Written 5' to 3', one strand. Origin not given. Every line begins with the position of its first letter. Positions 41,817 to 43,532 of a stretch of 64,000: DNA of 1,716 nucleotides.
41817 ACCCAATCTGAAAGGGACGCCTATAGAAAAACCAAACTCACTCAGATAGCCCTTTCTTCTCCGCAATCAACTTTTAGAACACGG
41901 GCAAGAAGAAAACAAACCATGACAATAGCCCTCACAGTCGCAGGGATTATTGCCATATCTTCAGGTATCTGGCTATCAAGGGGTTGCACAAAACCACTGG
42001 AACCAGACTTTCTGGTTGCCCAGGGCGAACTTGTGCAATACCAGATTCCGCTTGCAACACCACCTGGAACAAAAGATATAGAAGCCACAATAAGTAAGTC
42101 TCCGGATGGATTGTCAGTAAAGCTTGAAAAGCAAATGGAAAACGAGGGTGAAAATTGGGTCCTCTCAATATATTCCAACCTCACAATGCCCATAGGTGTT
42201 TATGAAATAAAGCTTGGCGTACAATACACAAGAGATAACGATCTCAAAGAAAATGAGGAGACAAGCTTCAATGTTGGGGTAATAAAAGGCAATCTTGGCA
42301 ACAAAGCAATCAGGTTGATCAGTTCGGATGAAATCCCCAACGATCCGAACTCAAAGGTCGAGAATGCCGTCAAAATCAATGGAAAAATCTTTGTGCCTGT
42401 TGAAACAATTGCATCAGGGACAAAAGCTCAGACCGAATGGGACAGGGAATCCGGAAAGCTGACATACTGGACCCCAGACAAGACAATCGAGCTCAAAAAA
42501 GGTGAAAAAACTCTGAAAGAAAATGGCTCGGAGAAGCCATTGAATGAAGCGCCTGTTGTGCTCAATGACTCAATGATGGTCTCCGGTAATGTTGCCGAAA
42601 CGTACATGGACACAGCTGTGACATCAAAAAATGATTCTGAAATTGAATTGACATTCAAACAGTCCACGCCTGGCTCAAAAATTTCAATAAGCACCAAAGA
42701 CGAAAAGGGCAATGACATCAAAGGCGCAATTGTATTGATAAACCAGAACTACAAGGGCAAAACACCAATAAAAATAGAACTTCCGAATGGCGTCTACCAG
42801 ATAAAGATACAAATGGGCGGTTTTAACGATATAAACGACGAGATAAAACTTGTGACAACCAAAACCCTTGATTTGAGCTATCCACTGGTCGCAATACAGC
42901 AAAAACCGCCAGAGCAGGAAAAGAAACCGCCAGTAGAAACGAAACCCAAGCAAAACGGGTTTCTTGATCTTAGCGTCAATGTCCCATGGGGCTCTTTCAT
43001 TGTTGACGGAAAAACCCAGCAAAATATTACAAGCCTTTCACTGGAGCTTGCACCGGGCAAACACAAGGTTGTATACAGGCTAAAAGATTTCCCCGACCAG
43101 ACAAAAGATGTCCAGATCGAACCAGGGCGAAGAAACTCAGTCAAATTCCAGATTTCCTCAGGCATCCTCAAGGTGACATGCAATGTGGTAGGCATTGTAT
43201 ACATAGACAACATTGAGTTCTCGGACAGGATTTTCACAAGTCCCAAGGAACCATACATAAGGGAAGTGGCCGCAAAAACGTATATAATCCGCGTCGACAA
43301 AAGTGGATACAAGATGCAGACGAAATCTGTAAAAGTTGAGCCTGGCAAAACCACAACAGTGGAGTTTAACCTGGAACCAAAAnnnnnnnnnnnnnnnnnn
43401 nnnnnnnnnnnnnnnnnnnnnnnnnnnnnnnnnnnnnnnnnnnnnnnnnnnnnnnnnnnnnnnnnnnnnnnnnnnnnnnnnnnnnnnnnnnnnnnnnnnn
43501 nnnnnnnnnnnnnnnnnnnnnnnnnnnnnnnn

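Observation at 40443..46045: Zn-ribbon/FHA protein, Hanks kinase with PEGA ectodomain and secreted PQQ-propeller form one coupled operon abutting the ars/redox locus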

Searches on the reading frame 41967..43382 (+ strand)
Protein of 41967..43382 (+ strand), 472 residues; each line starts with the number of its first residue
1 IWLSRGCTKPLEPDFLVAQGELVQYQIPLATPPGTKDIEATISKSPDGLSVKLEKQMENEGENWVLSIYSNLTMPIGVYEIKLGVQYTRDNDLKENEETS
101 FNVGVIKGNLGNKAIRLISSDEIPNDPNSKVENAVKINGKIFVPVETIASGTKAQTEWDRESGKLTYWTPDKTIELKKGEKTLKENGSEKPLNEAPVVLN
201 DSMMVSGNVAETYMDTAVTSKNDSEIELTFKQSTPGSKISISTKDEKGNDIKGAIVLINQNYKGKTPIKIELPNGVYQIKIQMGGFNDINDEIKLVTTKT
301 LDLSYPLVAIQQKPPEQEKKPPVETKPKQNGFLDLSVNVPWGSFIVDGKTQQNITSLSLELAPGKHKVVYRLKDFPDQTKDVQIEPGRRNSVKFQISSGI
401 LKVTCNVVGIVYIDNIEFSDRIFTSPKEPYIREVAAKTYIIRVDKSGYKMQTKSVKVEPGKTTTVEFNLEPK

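Call 35: find_homologous_proteins(query=window:41967-43382:+, max_evalue=0.001)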
Query window:41967-43382:+ (472 aa): 4 proteins with E <= 0.001 among 8000 candidates.
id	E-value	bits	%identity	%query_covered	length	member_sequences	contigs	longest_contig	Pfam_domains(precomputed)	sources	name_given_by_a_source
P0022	0.0e+0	1038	100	100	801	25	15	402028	PF07714.24,PF00069.32,PF03109.23,PF08308.18,PF14531.13,PF13620.13,PF07833.17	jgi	-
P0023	9.3e-137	475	49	99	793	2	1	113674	PF07714.24,PF00069.32,PF13715.13,PF03109.23,PF08308.18,PF13620.13,PF07833.17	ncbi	-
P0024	2.0e-107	378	43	100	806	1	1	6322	PF07714.24,PF00069.32,PF03109.23,PF08308.18,PF14531.13,PF07833.17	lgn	-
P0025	1.2e-87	313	38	99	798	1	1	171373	PF07714.24,PF00069.32,PF13715.13,PF03109.23,PF08308.18,PF13620.13,PF07833.17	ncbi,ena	-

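Call 36: find_encoding_contigs(protein=P0025, flank=10000, max_places=2)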
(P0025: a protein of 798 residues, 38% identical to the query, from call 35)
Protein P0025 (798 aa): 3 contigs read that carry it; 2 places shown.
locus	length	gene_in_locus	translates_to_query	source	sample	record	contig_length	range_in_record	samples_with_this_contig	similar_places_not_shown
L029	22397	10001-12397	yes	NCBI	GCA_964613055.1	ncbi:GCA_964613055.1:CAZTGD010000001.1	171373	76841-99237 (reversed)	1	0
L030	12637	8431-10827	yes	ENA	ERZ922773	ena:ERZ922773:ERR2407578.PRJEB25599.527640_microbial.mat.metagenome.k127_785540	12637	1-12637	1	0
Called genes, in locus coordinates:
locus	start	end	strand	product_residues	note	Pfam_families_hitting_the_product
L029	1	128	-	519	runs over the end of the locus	PF03853:YjeF_N, PF01256:Carb_kinase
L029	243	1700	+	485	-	PF01957:NfeD, PF13349:DUF4097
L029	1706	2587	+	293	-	PF01145:Band_7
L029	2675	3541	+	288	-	PF03668:RapZ-like_N, PF22740:PapZ_C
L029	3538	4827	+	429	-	PF01933:CofD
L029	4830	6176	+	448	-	PF00309:Sigma54_AID (weak), PF04963:Sigma54_CBD, PF04552:Sigma54_DBD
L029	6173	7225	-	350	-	PF02547:Queuosine_synth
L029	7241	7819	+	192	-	PF03099:BPL_LplA_LipB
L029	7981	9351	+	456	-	PF02899:Phage_int_SAM_1, PF00589:Phage_integrase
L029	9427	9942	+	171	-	PF16697:Yop-YscD_cpl (weak), PF00498:FHA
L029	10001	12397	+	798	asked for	PF00069:Pkinase, PF07714:PK_Tyr_Ser-Thr, PF03109:ABC1, PF07833:Cu_amine_oxidN1, PF13715:CarbopepD_reg_2 (faint), PF08308:PEGA, PF13620:CarboxypepD_reg (faint), PF08308:PEGA (weak)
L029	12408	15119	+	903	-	PF13570:Beta-prop_ACSF4, PF22544:HYDIN_VesB_CFA65-like_Ig (faint), PF07833:Cu_amine_oxidN1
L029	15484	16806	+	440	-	PF03773:ArsP_1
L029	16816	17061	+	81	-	PF13192:Thioredoxin_3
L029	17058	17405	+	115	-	-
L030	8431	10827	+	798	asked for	PF00069:Pkinase, PF07714:PK_Tyr_Ser-Thr, PF03109:ABC1, PF07833:Cu_amine_oxidN1, PF13715:CarbopepD_reg_2 (faint), PF08308:PEGA, PF13620:CarboxypepD_reg (faint), PF08308:PEGA (weak)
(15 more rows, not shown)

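Call 37: find_encoding_contigs(protein=P0024, flank=10000, max_places=2)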
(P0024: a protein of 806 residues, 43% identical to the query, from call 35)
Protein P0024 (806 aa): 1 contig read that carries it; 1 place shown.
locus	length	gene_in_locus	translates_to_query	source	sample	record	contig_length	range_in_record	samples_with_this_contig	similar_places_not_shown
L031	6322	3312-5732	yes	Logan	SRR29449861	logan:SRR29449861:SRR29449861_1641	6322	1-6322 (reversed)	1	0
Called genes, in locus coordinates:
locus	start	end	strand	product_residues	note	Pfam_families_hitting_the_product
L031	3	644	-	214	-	?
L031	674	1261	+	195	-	PF03099:BPL_LplA_LipB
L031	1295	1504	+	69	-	PF09723:Zn_ribbon_8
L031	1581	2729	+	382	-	PF02899:Phage_int_SAM_1, PF22823:MrpR_C_cat (faint), PF00589:Phage_integrase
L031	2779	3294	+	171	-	PF00498:FHA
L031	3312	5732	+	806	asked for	PF00069:Pkinase, PF07714:PK_Tyr_Ser-Thr, PF03109:ABC1, PF14531:Kinase-like (weak), PF07833:Cu_amine_oxidN1, PF08308:PEGA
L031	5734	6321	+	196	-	?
